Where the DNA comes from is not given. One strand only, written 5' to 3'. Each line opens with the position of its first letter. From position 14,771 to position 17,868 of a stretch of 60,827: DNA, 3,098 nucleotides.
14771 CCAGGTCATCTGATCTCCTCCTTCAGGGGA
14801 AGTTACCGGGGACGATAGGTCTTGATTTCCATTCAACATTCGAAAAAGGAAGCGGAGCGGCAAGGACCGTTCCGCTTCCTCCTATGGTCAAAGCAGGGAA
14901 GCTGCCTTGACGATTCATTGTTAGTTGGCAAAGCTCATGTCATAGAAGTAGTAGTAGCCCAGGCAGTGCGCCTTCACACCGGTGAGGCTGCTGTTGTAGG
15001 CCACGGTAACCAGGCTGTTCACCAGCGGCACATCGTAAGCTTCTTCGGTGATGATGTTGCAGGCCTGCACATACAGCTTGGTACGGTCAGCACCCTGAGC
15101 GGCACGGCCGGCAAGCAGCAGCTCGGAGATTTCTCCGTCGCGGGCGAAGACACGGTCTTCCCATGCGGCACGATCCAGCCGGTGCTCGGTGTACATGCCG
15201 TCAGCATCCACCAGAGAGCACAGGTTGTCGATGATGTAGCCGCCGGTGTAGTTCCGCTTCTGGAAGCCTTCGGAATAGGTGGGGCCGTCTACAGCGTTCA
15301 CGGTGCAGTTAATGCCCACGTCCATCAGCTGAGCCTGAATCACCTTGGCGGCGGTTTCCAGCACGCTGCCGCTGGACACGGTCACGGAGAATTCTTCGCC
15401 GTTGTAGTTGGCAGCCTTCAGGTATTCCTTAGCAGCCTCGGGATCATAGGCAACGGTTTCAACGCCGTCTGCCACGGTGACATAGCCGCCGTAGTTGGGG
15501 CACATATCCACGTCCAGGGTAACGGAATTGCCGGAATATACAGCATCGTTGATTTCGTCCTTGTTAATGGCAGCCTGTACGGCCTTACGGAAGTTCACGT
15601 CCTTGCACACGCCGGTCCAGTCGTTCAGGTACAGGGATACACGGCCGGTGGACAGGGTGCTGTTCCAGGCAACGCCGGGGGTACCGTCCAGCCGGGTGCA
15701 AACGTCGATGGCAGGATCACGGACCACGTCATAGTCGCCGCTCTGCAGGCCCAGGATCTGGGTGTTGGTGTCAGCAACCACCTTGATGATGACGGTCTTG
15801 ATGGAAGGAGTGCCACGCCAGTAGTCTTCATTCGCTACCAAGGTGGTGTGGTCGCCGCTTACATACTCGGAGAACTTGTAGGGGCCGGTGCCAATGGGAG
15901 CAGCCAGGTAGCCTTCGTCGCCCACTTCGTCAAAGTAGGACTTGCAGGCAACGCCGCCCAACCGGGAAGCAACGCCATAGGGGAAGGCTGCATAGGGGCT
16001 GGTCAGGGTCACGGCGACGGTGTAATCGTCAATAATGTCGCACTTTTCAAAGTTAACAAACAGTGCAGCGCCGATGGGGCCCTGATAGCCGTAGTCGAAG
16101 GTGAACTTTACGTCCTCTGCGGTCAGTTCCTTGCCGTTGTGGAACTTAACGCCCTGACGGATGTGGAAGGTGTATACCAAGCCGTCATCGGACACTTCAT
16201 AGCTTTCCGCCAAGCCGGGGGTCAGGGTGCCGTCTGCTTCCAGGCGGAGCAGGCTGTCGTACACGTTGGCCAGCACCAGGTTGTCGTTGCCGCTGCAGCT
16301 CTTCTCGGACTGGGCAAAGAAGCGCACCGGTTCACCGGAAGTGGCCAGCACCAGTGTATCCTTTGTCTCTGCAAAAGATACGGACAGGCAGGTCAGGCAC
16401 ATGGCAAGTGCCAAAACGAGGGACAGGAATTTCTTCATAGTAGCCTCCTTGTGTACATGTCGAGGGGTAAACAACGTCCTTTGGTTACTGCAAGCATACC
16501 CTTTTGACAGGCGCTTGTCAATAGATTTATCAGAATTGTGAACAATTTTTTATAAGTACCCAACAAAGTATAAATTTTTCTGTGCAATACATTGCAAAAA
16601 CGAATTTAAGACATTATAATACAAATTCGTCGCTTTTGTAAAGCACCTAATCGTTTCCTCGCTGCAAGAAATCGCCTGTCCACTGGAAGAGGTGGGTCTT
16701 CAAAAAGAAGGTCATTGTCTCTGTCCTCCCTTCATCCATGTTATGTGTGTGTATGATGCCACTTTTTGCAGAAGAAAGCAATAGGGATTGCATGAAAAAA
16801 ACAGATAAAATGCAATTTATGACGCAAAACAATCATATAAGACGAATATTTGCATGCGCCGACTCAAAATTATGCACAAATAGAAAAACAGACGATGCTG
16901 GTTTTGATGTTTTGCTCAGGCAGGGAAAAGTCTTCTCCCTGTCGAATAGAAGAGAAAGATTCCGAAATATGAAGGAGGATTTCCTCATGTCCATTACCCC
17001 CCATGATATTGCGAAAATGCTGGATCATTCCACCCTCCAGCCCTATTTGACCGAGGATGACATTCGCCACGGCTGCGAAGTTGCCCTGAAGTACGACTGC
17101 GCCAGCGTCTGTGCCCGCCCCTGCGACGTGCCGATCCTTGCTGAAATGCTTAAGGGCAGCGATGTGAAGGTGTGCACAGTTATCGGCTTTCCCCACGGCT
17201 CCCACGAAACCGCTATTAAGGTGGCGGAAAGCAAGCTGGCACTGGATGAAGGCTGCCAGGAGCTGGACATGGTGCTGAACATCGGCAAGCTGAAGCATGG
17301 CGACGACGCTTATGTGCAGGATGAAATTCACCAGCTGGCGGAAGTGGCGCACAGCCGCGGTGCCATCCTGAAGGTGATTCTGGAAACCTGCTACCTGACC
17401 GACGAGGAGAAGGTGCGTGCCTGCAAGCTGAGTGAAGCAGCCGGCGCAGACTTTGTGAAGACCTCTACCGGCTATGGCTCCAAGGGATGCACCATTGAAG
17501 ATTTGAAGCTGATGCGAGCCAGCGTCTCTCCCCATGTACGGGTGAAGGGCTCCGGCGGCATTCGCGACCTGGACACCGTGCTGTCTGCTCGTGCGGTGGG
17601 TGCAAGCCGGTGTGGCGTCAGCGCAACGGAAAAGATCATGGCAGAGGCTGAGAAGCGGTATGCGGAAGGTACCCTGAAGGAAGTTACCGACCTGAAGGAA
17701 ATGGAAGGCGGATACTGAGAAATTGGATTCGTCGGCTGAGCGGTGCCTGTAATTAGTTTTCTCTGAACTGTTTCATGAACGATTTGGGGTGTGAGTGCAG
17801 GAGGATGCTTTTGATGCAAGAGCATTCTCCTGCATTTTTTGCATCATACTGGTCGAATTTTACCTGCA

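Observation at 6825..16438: Ten-gene MurNAc/anhydro-MurNAc salvage operon fed by an Opp/Dpp-type ABC importer instead of a PTS or AmpG-type permease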

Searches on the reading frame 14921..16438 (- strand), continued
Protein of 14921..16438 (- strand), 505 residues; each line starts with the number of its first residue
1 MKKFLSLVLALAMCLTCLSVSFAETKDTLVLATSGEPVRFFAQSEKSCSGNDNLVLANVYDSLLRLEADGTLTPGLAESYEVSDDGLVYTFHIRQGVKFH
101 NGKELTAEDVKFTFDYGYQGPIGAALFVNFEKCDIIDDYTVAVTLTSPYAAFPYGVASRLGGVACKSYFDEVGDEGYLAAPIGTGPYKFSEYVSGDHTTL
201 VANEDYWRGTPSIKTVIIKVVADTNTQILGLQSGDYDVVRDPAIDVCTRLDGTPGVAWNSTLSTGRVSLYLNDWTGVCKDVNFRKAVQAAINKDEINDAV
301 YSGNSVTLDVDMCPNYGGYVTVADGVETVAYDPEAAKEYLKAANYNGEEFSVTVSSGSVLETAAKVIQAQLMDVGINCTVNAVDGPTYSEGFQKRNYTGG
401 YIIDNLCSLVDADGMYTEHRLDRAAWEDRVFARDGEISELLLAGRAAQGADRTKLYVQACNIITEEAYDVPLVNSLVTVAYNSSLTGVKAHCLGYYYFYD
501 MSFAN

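Call 36: find_encoding_contigs(protein=P0029, flank=10000, max_places=1)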
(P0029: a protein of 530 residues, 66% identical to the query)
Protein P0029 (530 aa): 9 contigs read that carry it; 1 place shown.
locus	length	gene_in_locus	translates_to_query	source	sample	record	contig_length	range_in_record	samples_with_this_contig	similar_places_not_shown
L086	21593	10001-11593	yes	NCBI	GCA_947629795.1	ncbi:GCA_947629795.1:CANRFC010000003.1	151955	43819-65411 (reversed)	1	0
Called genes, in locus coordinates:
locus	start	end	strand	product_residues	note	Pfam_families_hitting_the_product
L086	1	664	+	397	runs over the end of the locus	PF01098:FTSW_RODA_SPOVE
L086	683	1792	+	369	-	PF03033:Glyco_transf_28, PF13579:Glyco_trans_4_4 (weak), PF04101:Glyco_tran_28_C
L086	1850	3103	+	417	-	PF00275:EPSP_synthase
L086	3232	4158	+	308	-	PF08478:POTRA_1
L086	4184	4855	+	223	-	PF05949:DUF881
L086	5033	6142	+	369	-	PF00091:Tubulin, PF12327:FtsZ_C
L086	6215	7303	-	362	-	PF07833:Cu_amine_oxidN1, PF01520:Amidase_3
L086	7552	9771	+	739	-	PF00330:Aconitase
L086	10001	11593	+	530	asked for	PF00496:SBP_bac_5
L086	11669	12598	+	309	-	PF19300:BPD_transp_1_N, PF00528:BPD_transp_1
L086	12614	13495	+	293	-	PF12911:OppC_N, PF00528:BPD_transp_1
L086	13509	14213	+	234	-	PF00005:ABC_tran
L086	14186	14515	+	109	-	PF08352:oligo_HPY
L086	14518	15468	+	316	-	PF00005:ABC_tran, PF08352:oligo_HPY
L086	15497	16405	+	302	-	PF13580:SIS_2, PF22198:GKRP_SIS_2 (weak), PF22645:GKRP_SIS_N, PF01380:SIS (weak), PF20741:GKRP-like_C (weak)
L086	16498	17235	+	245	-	PF00756:Esterase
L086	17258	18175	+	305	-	PF01869:BcrAD_BadFG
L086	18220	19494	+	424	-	PF02378:PTS_EIIC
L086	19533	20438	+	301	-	PF01418:HTH_6, PF13580:SIS_2 (faint), PF01380:SIS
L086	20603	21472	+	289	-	-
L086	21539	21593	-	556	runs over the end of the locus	PF01268:FTHFS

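Call 37: find_encoding_contigs(protein=P0007, flank=10000, max_places=1)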
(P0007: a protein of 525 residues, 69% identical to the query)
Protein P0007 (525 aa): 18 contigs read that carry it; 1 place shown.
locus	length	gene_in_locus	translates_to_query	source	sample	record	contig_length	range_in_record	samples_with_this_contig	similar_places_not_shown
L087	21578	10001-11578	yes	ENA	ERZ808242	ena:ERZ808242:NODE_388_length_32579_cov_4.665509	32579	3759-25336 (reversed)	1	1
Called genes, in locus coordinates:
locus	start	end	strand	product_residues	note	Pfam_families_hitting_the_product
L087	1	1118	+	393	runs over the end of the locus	PF00155:Aminotran_1_2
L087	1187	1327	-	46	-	-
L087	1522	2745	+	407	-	PF00155:Aminotran_1_2, PF01041:DegT_DnrJ_EryC1 (weak)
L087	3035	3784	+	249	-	PF01418:HTH_6, PF01380:SIS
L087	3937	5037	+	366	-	PF12974:Phosphonate-bd, PF06646:CypI (weak)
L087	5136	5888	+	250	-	PF00005:ABC_tran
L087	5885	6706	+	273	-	PF00528:BPD_transp_1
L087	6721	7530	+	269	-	PF00528:BPD_transp_1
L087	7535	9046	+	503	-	PF00149:Metallophos, PF02872:5_nucleotid_C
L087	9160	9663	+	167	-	PF06210:DUF1003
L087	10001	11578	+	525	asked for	PF00496:SBP_bac_5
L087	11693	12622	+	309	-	PF19300:BPD_transp_1_N, PF00528:BPD_transp_1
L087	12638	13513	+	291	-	PF12911:OppC_N, PF00528:BPD_transp_1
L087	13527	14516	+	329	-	PF00005:ABC_tran, PF13304:AAA_21 (weak), PF08352:oligo_HPY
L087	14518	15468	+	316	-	PF00005:ABC_tran, PF08352:oligo_HPY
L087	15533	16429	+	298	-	PF13580:SIS_2, PF22198:GKRP_SIS_2 (weak), PF22645:GKRP_SIS_N, PF01380:SIS, PF20741:GKRP-like_C (faint)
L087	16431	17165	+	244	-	PF00756:Esterase, PF07859:Abhydrolase_3 (faint), PF00326:Peptidase_S9 (weak)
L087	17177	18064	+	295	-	PF01869:BcrAD_BadFG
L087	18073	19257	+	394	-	PF03702:AnmK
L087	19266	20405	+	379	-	PF02378:PTS_EIIC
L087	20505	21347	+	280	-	PF01418:HTH_6, PF01380:SIS, PF13580:SIS_2 (weak)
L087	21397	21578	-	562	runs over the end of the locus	PF00239:Resolvase, PF07508:Recombinase, PF13408:Zn_ribbon_recom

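Call 39: predict_structure(alignment_id=A1)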
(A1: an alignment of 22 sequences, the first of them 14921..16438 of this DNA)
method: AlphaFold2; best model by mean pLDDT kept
length: 505 residues; sequences in the alignment: 22
mean_pLDDT: 90.5   pTM: 0.85
mean pLDDT of the five models: 90.5, 89.9, 89.5, 88.9, 87.5
residues with pLDDT >= 90: 374; 70-90: 92; 50-70: 24; < 50: 15
segments of 3 or more residues with pLDDT < 50: 14-23, 423-427
pLDDT, mean of each block of 10 residues (from residue 1): 63 47 71 94 87 94 93 96 96 98 98 95 87 98 95 90 97 95 98 97 97 97 94 96 93 95 92 93 98 97 93 83 95 98 97 93 97 98 91 85 81 75 55 89 87 92 95 94 95 91 88
secondary structure, 60 per line:
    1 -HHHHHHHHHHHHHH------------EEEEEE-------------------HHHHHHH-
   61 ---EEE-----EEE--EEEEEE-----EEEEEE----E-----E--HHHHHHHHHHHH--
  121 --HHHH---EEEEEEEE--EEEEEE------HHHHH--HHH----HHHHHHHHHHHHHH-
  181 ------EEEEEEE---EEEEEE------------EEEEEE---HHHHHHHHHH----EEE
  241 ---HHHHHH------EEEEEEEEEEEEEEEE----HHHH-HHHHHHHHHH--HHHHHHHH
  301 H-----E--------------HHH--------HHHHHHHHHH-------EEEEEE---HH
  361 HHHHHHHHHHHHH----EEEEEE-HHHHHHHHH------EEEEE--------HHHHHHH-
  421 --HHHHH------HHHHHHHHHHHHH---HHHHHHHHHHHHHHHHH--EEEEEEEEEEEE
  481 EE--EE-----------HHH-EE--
elements in order: H2-15 E28-33 H53-59 E64-66 E72-74 E77-82 E88-93 H107-118 H123-126 E130-137 E140-145 H152-156 H166-179 E187-193 E197-202 E215-220 H224-233 E238-240 H244-249 E256-271 H276-279 H281-290 H293-301 H333-342 E350-355 H359-373 E378-383 H385-393 E400-404 H413-419 H423-427 H434-446 H450-466 E469-482

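Call 44: fold_search(model_id=the predicted structure, library=pdb)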
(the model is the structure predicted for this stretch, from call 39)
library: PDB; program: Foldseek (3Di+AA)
matches with E <= 10: 1156; with E <= 0.001: 176
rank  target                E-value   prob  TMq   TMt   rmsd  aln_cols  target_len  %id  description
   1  3m8u                  8.2e-43  1.00  0.77  0.77   4.4       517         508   24  Crystal structure of glutathione-binding protein A (GbpA) from Haemophilus parasuis SH0165 in complex with glutathione d (released 2010-07-14)
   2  3tpa                  1.3e-42  1.00  0.80  0.80   4.2       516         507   25  Structure of HbpA2 from Haemophilus parasuis (released 2011-11-30)
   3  1uqw_A                3.5e-42  1.00  0.83  0.86   3.3       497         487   24  Crystal structure of yliB protein from escherichia coi (released 2003-10-22)
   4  7kz8                  3.9e-42  1.00  0.75  0.78   4.7       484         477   23  Crystal structure of substrate-binding protein Aapf from Pseudomonas sp. PDC86 (released 2021-03-17)
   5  7kz9_B                8.6e-42  1.00  0.74  0.78   4.8       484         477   24  Crystal structure of Pseudomonas sp. PDC86 substrate-binding protein Aapf in complex with a signaling molecule HEHEAA (released 2021-03-17)
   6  6hlx                  2.4e-41  1.00  0.72  0.74   5.2       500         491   26  Structure of the PBP AgaA in complex with agropinic acid from A.tumefacien R10 (released 2018-12-26)
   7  7kz9_A                3.1e-41  1.00  0.75  0.78   4.6       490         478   23  Crystal structure of Pseudomonas sp. PDC86 substrate-binding protein Aapf in complex with a signaling molecule HEHEAA (released 2021-03-17)
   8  5f1q_A                6.0e-41  1.00  0.72  0.71   5.3       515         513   23  Crystal Structure of Periplasmic Dipeptide Transport Protein from Yersinia pestis (released 2015-12-23)
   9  5isu                  1.0e-40  1.00  0.85  0.88   2.9       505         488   23  2.2 Angstrom Crystal Structure of ABC Transporter Substrate Binding Protein CtaP (Lmo0135) from Listeria monocytogenes. (released 2016-03-23)
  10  1dpp_A                1.4e-40  1.00  0.71  0.71   5.5       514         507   25  DIPEPTIDE BINDING PROTEIN COMPLEX WITH GLYCYL-L-LEUCINE (released 1995-12-07)
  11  5u4o                  1.5e-40  1.00  0.85  0.90   2.7       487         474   22  A 2.05A X-Ray Structureof A Bacterial Extracellular Solute-binding Protein, family 5 for Bacillus anthracis str. Ames (released 2017-03-08)
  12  8c6u                  2.5e-40  1.00  0.80  0.82   3.7       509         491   24  PBP AccA-G145YG440Q mutant from A. tumefaciens Bo542 in apoform 4 (released 2024-01-24)
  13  8c6r                  2.7e-40  1.00  0.81  0.83   3.6       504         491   24  PBP AccA from A. tumefaciens Bo542 in apoform 4 (released 2024-01-24)
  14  4oeu_A                2.7e-40  1.00  0.74  0.76   4.7       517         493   21  Crystal structure of NikZ from Campylobacter jejuni in complex with Ni(L-His) (released 2014-10-01)
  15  1dpe                  2.9e-40  1.00  0.78  0.77   4.3       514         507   26  DIPEPTIDE-BINDING PROTEIN (released 1996-08-17)
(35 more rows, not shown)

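Call 73: search_protein_families(library=ncbifam, proteins=[L087:19266-20405:+, L086:18220-19494:+, L083:17996-19057:+, L087:20505-21347:+, L081:1894-2742:-, L081:1035-1859:-, L081:8483-9817:+, L030:15392-17251:+], max_evalue=0.00001)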
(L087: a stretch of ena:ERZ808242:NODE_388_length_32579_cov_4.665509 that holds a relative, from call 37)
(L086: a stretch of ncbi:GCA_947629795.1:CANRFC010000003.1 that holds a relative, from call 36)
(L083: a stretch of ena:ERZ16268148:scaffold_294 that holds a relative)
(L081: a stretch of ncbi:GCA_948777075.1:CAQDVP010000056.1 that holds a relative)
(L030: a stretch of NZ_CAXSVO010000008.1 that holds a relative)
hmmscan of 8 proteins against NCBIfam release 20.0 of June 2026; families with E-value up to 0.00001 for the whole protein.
L087:19266-20405:+ (379 aa): 7 families
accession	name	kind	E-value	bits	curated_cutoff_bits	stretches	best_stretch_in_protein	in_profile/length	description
NF007152.0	PRK09586.1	equivalog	2.8e-56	191.7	516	1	17-370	119-469/477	PTS N-acetylmuramic acid transporter subunit IIBC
TIGR01996.1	PTS-II-BC-sucr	equivalog_domain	8.9e-48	163.1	559.3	1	16-369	106-460/461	sucrose-specific PTS transporter subunit IIBC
TIGR01995.1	PTS-II-ABC-beta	subfamily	5.6e-40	137.4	614.7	1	17-375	104-452/618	beta-glucoside-specific PTS transporter subunit IIABC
TIGR01992.1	PTS-IIBC-Tre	equivalog_domain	4.4e-31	108.3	591.95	1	16-369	103-460/463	PTS system trehalose-specific EIIBC component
NF007335.0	PRK09824.1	equivalog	8.2e-26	90.8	894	1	16-368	104-449/627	PTS beta-glucoside transporter subunit IIABC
TIGR00852.1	pts-Glc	subfamily_domain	2.1e-19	69.9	291.1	1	69-358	4-290/290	maltose/glucose-specific PTS transporter subunit IIC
NF008236.0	PRK11007.1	equivalog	5.1e-18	64.9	409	1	17-374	110-464/473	PTS trehalose transporter subunit IIBC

L086:18220-19494:+ (424 aa): 8 families
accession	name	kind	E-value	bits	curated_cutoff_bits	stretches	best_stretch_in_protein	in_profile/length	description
NF007152.0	PRK09586.1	equivalog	3.3e-62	211.2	516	1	59-411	120-470/477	PTS N-acetylmuramic acid transporter subunit IIBC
TIGR01996.1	PTS-II-BC-sucr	equivalog_domain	3.1e-44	151.4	559.3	1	55-410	104-461/461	sucrose-specific PTS transporter subunit IIBC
TIGR01995.1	PTS-II-ABC-beta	subfamily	8.6e-38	130.2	614.7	1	55-414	101-451/618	beta-glucoside-specific PTS transporter subunit IIABC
TIGR01992.1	PTS-IIBC-Tre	equivalog_domain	5e-28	98.2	591.95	1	55-408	101-459/463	PTS system trehalose-specific EIIBC component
NF007335.0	PRK09824.1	equivalog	5.9e-25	87.9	894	1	55-399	102-440/627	PTS beta-glucoside transporter subunit IIABC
TIGR00852.1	pts-Glc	subfamily_domain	5.5e-16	58.7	291.1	1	113-380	7-275/290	maltose/glucose-specific PTS transporter subunit IIC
NF008236.0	PRK11007.1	equivalog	6.6e-16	57.9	409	1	59-412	111-462/473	PTS trehalose transporter subunit IIBC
NF007311.0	PRK09796.1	equivalog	1.2e-07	30.6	722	1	41-417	93-460/485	PTS cellobiose/arbutin/salicin transporter subunit IIBC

L083:17996-19057:+ (353 aa): 7 families
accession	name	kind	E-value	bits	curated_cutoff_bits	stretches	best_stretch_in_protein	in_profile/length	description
TIGR01995.1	PTS-II-ABC-beta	subfamily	1.4e-33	116.3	614.7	1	2-345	118-460/618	beta-glucoside-specific PTS transporter subunit IIABC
TIGR01996.1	PTS-II-BC-sucr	equivalog_domain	1.6e-32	112.8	559.3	1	14-332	143-460/461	sucrose-specific PTS transporter subunit IIBC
NF007152.0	PRK09586.1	equivalog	4.5e-31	108.6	516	1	2-333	133-469/477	PTS N-acetylmuramic acid transporter subunit IIBC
TIGR01992.1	PTS-IIBC-Tre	equivalog_domain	2.2e-19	69.7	591.95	1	91-298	230-432/463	PTS system trehalose-specific EIIBC component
NF007335.0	PRK09824.1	equivalog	6.9e-16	58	894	1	4-345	121-467/627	PTS beta-glucoside transporter subunit IIABC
TIGR00852.1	pts-Glc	subfamily_domain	4.4e-13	49.2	291.1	1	41-319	9-288/290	maltose/glucose-specific PTS transporter subunit IIC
NF008236.0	PRK11007.1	equivalog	5.1e-13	48.4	409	1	26-337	157-464/473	PTS trehalose transporter subunit IIBC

L087:20505-21347:+ (280 aa): 14 families
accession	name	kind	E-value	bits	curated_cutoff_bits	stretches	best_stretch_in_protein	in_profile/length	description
NF008458.0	PRK11337.1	equivalog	3e-44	151.1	378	1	16-267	28-277/293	MurR/RpiR family transcriptional regulator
NF008590.0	PRK11557.1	equivalog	1e-42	146.5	355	1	3-268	2-269/282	MurR/RpiR family transcriptional regulator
NF040776.2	AlsR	equivalog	1.2e-41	142.5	400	1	11-268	11-266/279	transcriptional repressor AlsR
NF008451.0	PRK11302.1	subfamily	4e-41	141.4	296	1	18-259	17-255/286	transcriptional regulator HexR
NF012026.0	PRK15482.1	equivalog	4.3e-41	141.3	408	1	16-272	15-276/285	HTH-type transcriptional regulator MurR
NF010701.0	PRK14101.1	equivalog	2.1e-31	108.8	920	1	3-264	342-600/638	bifunctional transcriptional regulator/glucokinase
TIGR03127.2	RuMP_HxlB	equivalog_domain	2.1e-14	53.8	160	1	107-239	6-133/178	6-phospho-3-hexuloisomerase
TIGR00393.1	kpsF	subfamily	2.7e-10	40.3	203.7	1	136-262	5-134/268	KpsF/GutQ family sugar-phosphate isomerase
NF041755.1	RuMP_HxlAB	equivalog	3.4e-10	39.4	500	1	106-238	221-348/391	bifunctional 3-hexulose-6-phosphate synthase/6-phospho-3-hexuloisomerase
NF002805.0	PRK02947.1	subfamily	8.5e-10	38.2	135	1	164-215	93-144/247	sugar isomerase domain-containing protein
TIGR02128.1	G6PI_arch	equivalog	5.8e-09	35.3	213.9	1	127-212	16-100/308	bifunctional phosphoglucose/phosphomannose isomerase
NF008581.0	PRK11543.1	equivalog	3e-07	29.8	481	1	178-260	89-173/321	arabinose-5-phosphate isomerase GutQ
NF046059.1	NagB_SO3506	equivalog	2.7e-06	27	430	1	179-258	87-165/330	glucosamine-6-phosphate deaminase NagB-II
NF001484.0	PRK00331.1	subfamily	5.6e-06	25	381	1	122-235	277-390/601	isomerizing glutamine--fructose-6-phosphate transaminase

L081:1894-2742:- (282 aa): 13 families
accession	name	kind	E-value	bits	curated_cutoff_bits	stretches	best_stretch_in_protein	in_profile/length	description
NF008590.0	PRK11557.1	equivalog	9.1e-44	149.9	355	1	3-272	2-272/282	MurR/RpiR family transcriptional regulator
NF008451.0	PRK11302.1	subfamily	2.1e-43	148.8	296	1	4-262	3-257/286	transcriptional regulator HexR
NF040776.2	AlsR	equivalog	1.6e-42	145.3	400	1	8-272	8-269/279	transcriptional repressor AlsR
NF008458.0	PRK11337.1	equivalog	1.3e-41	142.5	378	1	4-272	16-281/293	MurR/RpiR family transcriptional regulator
NF012026.0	PRK15482.1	equivalog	8.1e-35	120.7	408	1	14-263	13-266/285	HTH-type transcriptional regulator MurR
NF010701.0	PRK14101.1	equivalog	4e-30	104.6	920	1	3-258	342-593/638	bifunctional transcriptional regulator/glucokinase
TIGR03127.2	RuMP_HxlB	equivalog_domain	4.7e-09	36.4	160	1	108-235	6-128/178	6-phospho-3-hexuloisomerase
TIGR00393.1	kpsF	subfamily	1.1e-08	35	203.7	1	136-266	4-137/268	KpsF/GutQ family sugar-phosphate isomerase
NF002805.0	PRK02947.1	subfamily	3.6e-08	32.9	135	1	165-214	93-142/247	sugar isomerase domain-containing protein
TIGR02128.1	G6PI_arch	equivalog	2.4e-07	30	213.9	1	117-213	9-100/308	bifunctional phosphoglucose/phosphomannose isomerase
TIGR01135.1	glmS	equivalog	4.9e-07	28.6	418.05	1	86-230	252-389/607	glutamine--fructose-6-phosphate transaminase (isomerizing)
NF001484.0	PRK00331.1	subfamily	1.3e-06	27.1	381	1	114-230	273-384/601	isomerizing glutamine--fructose-6-phosphate transaminase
NF041755.1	RuMP_HxlAB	equivalog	1.4e-06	27.5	500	1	114-236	228-345/391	bifunctional 3-hexulose-6-phosphate synthase/6-phospho-3-hexuloisomerase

L081:1035-1859:- (274 aa): 5 families
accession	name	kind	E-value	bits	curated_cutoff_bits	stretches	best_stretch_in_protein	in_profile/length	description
NF052620.1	AryltfaseLP1002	equivalog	4.7e-63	213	300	1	4-269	6-263/265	lp_1002 family arylesterase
NF041902.1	pecacetest_PaeX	equivalog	2.8e-36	125.2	550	1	34-241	77-286/318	pectin acetylesterase PaeX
NF042968.1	AcxylEst_AxeA1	equivalog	1.5e-27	96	700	1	8-243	32-249/459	acetylxylan esterase AxeA1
NF052354.1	EstLipQMycob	equivalog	1e-11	44.1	700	1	23-231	157-368/418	esterase LipQ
NF058653.1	LipP1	equivalog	9.7e-08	31.2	350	1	29-237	68-278/300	LipP1 family hormone-sensitive lipase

L081:8483-9817:+ (444 aa): 8 families
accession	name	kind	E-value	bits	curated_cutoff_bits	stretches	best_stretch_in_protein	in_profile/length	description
TIGR00797.1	matE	subfamily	8.9e-56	189.5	147.4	1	20-414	1-396/396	MATE family efflux transporter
NF041801.1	MATE_SolL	equivalog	5.1e-35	121.1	780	1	13-442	21-456/458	solanimycin export family MATE transporter SolL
NF000131.1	MATE_multi_MepA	equivalog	1.6e-24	86.9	850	1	11-432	15-435/451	multidrug efflux MATE transporter MepA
NF052396.1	MATE_WgkD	equivalog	4e-23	82.1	510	1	14-416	5-407/428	tryglysin-associated MATE efflux transporter WgkD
NF007130.1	PRK09575.1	equivalog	7.5e-22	78.2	445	1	15-417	9-412/435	MATE family efflux transporter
NF007562.1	PRK10189.1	equivalog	6.9e-14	51.5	465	1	11-439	26-464/470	EmmdR/YeeO family multidrug/toxin efflux MATE transporter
NF000217.1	MATE_multi_FepA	equivalog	1.6e-08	34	900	1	11-433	14-435/443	multidrug efflux MATE transporter FepA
TIGR01695.1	murJ_mviN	equivalog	2.3e-07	29.9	235.55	1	84-275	296-491/506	murein biosynthesis integral membrane protein MurJ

L030:15392-17251:+ (619 aa): 4 families
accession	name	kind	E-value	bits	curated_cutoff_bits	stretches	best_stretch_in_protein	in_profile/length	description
NF003915.0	PRK05441.1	subfamily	4.8e-123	409.9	168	1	7-301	3-297/300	N-acetylmuramic acid 6-phosphate etherase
NF009222.0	PRK12570.1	subfamily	6.1e-122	406.3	255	1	4-302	7-305/307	N-acetylmuramic acid 6-phosphate etherase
TIGR00274.1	TIGR00274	equivalog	1.3e-116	388.8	302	1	10-299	1-290/291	N-acetylmuramic acid 6-phosphate etherase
NF046058.1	NagK_SO3507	equivalog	2.7e-18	66.5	370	1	305-552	3-245/295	N-acetylglucosamine kinase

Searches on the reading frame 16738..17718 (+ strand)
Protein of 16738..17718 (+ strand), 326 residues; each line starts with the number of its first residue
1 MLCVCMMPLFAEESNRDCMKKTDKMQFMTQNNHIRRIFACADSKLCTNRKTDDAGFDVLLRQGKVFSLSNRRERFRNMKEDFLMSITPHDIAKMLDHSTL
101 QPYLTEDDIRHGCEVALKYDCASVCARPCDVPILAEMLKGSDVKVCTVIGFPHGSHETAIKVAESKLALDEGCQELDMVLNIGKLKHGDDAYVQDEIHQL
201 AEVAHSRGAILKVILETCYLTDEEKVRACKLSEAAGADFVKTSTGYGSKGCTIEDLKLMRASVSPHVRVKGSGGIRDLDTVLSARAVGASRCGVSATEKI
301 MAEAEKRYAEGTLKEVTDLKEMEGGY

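Call 7: search_protein_families(library=pfam, proteins=[window:16738-17718:+], max_evalue=0.001)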
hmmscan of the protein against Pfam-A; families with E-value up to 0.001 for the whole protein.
window:16738-17718:+ (326 aa): 1 family
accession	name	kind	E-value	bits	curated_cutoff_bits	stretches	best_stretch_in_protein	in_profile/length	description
PF01791.15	DeoC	-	8.2e-16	58.8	23.8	1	94-289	5-217/229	DeoC/LacD family aldolase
